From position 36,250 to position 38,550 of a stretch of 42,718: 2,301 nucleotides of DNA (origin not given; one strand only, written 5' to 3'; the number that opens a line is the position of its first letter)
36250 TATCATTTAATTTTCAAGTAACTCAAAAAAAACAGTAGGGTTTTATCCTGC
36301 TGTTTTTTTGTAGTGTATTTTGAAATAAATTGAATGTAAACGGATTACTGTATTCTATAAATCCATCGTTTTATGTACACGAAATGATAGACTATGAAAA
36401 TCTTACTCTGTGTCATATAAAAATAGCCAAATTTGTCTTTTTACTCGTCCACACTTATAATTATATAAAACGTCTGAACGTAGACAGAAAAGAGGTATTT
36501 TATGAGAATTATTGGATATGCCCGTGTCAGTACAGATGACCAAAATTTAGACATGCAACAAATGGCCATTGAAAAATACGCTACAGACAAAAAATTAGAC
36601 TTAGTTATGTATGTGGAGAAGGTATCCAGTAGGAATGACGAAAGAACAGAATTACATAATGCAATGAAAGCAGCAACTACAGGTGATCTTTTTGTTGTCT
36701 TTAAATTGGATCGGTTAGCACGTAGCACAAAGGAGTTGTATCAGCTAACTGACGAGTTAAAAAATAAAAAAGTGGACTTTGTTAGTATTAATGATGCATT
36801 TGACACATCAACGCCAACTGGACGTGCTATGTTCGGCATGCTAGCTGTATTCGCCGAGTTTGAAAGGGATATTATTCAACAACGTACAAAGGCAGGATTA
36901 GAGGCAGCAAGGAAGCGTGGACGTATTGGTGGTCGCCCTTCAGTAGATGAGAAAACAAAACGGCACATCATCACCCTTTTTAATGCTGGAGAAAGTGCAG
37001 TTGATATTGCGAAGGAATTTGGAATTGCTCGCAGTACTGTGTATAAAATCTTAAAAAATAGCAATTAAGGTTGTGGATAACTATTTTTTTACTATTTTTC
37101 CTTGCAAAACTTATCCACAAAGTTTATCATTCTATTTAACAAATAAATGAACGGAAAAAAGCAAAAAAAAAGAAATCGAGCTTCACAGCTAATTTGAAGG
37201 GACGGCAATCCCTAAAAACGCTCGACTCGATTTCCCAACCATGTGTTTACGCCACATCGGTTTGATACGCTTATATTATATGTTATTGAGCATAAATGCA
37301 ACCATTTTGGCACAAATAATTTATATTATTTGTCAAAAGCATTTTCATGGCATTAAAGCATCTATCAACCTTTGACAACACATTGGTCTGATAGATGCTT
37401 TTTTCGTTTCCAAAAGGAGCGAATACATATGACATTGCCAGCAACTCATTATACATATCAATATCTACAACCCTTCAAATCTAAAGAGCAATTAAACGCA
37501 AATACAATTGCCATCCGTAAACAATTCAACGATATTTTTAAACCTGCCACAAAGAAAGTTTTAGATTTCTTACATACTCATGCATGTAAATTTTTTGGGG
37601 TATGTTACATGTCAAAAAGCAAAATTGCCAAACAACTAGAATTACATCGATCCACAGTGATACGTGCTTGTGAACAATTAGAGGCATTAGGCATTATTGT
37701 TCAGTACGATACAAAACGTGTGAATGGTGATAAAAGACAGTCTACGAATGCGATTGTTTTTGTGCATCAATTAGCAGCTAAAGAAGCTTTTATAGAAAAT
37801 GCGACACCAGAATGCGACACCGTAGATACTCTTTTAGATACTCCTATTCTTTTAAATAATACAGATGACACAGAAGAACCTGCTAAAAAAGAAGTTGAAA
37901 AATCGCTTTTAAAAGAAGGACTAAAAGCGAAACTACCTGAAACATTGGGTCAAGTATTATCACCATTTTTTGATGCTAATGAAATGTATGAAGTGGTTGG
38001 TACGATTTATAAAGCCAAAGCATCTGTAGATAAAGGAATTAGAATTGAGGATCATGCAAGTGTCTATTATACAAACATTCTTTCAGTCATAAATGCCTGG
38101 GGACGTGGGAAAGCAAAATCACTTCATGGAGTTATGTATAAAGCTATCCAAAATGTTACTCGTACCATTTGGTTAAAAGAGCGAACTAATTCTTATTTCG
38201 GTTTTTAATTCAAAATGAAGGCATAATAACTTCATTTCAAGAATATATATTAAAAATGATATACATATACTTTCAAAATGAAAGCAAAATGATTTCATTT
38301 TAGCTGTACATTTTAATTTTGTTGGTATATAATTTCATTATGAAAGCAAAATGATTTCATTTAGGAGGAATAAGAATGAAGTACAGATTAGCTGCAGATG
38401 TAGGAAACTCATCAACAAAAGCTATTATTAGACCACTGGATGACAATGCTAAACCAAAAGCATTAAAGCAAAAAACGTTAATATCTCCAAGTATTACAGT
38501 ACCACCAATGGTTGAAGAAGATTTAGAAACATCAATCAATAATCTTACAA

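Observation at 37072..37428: Rep leader resembles an antisense-RNA/attenuation copy-control circuit overlaid with DnaA boxes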

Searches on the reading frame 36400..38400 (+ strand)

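Call 30: find_related_loci(query=L001:4357-5283:+, collection=viral_contigs, flank=3000)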
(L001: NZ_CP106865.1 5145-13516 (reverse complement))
Query L001:4357-5283:+ (308 aa) in viral_contigs; peptide patterns used: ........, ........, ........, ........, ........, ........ (x = any residue, [..] = any of these).
17 stretches matched a pattern; 14 encode a relative of the query (tblastn E <= 1e-3); 14 distinct loci.
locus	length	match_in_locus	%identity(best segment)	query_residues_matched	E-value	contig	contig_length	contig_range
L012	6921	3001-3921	98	1-308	0e+0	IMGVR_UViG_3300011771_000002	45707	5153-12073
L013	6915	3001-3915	85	1-306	0e+0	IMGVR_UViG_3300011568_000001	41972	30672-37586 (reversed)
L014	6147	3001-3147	37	254-304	3e-6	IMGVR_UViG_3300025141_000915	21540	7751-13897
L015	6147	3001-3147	37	254-304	3e-6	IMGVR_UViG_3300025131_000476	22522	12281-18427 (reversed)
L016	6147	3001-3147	37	253-303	6e-5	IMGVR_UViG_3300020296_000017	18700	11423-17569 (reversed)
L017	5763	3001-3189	31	230-297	6e-5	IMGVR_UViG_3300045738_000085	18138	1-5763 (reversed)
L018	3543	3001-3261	31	204-297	7e-5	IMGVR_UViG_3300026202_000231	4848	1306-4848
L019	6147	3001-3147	33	254-304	1e-4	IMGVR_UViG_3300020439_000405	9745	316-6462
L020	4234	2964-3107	34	254-303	2e-4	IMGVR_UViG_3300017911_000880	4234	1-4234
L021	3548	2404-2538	36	253-297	3e-4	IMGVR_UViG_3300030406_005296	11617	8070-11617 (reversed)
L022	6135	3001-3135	36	253-297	3e-4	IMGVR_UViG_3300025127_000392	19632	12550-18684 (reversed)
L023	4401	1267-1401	36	253-297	3e-4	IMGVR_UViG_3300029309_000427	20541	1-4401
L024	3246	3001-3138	42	252-303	5e-4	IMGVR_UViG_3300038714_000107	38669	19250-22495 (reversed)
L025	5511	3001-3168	40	241-303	6e-4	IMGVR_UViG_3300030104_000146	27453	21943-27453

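Call 41: find_homologous_proteins(query=L001:4357-5283:+, max_evalue=0.00001)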
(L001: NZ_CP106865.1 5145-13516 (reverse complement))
Query L001:4357-5283:+ (308 aa): 114 proteins with E <= 0.00001 among 951 candidates.
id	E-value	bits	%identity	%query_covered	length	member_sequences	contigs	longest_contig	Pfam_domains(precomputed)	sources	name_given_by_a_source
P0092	1.4e-194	663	97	100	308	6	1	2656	-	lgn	-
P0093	3.4e-180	616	92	99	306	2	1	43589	-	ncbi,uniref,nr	ncbi:hypothetical protein OCI51_27600 (plasmid) [Lysinibacillus capsici]|uniref:hypothetical protein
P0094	3.3e-178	609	90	99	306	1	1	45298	-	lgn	-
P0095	3.9e-169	580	85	99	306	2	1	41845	-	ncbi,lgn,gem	-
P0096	2.7e-168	577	85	99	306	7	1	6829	-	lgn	-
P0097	4.9e-168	576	85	99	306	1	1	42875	-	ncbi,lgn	-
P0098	1.1e-166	571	84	99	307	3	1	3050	-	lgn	-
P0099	2.2e-166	570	84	99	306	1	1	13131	-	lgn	-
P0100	6.6e-165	566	84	99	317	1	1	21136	-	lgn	-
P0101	1.6e-160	551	81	100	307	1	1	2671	-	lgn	-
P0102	3.9e-159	547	81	99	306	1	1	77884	-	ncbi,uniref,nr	ncbi:hypothetical protein [Lysinibacillus sphaericus]|uniref:hypothetical protein n=1 Tax=Lysinibaci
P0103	1.8e-148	512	77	99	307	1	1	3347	-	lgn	-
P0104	8.0e-145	500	76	99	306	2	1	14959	-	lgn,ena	-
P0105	2.3e-144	498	76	99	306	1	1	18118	-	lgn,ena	-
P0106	3.6e-130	452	70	99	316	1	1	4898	-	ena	-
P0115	6.5e-121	421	65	99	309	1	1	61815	-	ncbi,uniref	ncbi:hypothetical protein ACIQXW_23395 [Lysinibacillus sp. NPDC097162]|uniref:hypothetical protein n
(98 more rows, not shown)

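Call 42: find_encoding_contigs(protein=P0097, flank=3000, max_places=3)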
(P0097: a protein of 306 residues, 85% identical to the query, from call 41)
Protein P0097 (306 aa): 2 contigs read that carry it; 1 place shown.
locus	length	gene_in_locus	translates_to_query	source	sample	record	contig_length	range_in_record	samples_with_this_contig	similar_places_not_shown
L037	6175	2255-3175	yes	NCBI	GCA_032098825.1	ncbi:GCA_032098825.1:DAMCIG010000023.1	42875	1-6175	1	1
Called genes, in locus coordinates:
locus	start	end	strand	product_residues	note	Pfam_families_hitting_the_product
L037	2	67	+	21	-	?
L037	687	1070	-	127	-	PF13384:HTH_23 (weak)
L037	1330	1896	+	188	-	PF00239:Resolvase, PF02796:HTH_7, PF13384:HTH_23, PF04218:CENP-B_N (weak)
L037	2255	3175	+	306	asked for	-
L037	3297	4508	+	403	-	PF22128:Alp7A_like_C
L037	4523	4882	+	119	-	-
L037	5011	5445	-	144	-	PF01381:HTH_3 (weak)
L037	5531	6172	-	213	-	PF12844:HTH_19 (weak), PF13443:HTH_26 (weak), PF01381:HTH_3, PF00717:Peptidase_S24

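Call 43: find_encoding_contigs(protein=P0102, flank=3000, max_places=3)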
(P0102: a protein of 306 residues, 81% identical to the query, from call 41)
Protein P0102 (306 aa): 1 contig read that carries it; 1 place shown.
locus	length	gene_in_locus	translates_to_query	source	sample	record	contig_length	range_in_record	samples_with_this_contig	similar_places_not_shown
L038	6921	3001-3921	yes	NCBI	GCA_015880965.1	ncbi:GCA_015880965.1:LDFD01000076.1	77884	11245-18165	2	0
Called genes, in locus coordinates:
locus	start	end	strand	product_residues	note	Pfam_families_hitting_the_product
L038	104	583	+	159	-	-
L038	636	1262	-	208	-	-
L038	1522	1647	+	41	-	-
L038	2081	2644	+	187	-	PF00239:Resolvase, PF02796:HTH_7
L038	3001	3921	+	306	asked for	-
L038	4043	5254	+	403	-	PF22128:Alp7A_like_C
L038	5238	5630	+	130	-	-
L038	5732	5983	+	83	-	-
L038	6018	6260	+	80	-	-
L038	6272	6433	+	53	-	-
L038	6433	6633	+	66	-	-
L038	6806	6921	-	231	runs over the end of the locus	PF01381:HTH_3 (weak), PF00717:Peptidase_S24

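Call 44: find_encoding_contigs(protein=P0105, flank=3000, max_places=3)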
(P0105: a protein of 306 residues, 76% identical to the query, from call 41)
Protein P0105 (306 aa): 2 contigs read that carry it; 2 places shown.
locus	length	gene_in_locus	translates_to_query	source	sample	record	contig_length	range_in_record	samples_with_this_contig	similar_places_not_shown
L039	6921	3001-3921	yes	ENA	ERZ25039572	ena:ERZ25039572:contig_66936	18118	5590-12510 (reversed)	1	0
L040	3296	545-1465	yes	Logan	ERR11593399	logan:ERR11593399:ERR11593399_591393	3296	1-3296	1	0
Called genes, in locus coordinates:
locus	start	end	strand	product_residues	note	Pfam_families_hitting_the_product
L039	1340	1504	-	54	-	-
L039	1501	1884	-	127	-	-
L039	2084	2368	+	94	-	PF00239:Resolvase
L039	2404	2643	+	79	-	PF02796:HTH_7 (faint)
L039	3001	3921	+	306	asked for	-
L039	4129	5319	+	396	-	PF21522:MreB-like_C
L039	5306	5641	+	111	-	-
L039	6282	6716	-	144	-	PF01076:Mob_Pre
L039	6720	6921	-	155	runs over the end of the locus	PF01076:Mob_Pre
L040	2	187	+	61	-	?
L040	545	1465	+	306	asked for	-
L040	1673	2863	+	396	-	PF21522:MreB-like_C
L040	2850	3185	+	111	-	-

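Call 45: find_encoding_contigs(protein=P0115, flank=3000, max_places=3)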
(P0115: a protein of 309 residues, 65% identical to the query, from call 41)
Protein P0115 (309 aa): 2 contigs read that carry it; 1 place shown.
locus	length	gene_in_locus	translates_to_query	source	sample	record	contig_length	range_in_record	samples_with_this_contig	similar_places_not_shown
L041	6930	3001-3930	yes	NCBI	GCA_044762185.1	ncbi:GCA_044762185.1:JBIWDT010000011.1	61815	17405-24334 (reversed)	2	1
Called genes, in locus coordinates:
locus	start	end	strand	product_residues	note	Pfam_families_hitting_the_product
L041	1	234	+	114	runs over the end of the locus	PF26325:YhjD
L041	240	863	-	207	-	-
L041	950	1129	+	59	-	-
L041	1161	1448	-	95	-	-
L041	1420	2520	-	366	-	PF17989:ALP_N, PF22128:Alp7A_like_C, PF21522:MreB-like_C (weak)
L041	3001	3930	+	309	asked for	-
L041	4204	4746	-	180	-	-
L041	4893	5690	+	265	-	PF13936:HTH_38 (weak)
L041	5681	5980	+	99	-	PF13730:HTH_36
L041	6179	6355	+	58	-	-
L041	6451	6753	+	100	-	-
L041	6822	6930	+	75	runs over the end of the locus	-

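Call 76: search_protein_families(library=ncbifam, proteins=[L001:4357-5283:+], max_evalue=0.01)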
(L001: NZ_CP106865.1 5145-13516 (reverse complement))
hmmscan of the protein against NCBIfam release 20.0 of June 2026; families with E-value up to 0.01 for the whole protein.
L001:4357-5283:+ (308 aa): 0 families

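Call 77: search_protein_families(library=pfam, proteins=[L001:4357-5283:+, L041:3001-3930:+], max_evalue=0.01)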
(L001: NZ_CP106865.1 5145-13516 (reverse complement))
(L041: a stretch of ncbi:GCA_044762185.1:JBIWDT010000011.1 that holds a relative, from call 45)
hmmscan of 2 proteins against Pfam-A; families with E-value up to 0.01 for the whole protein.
L001:4357-5283:+ (308 aa): 0 families

L041:3001-3930:+ (309 aa): 0 families
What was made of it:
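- On Inc18 (pIP501-type) antisense attenuation system: RepB-type proteins have no Pfam hit (call 77).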
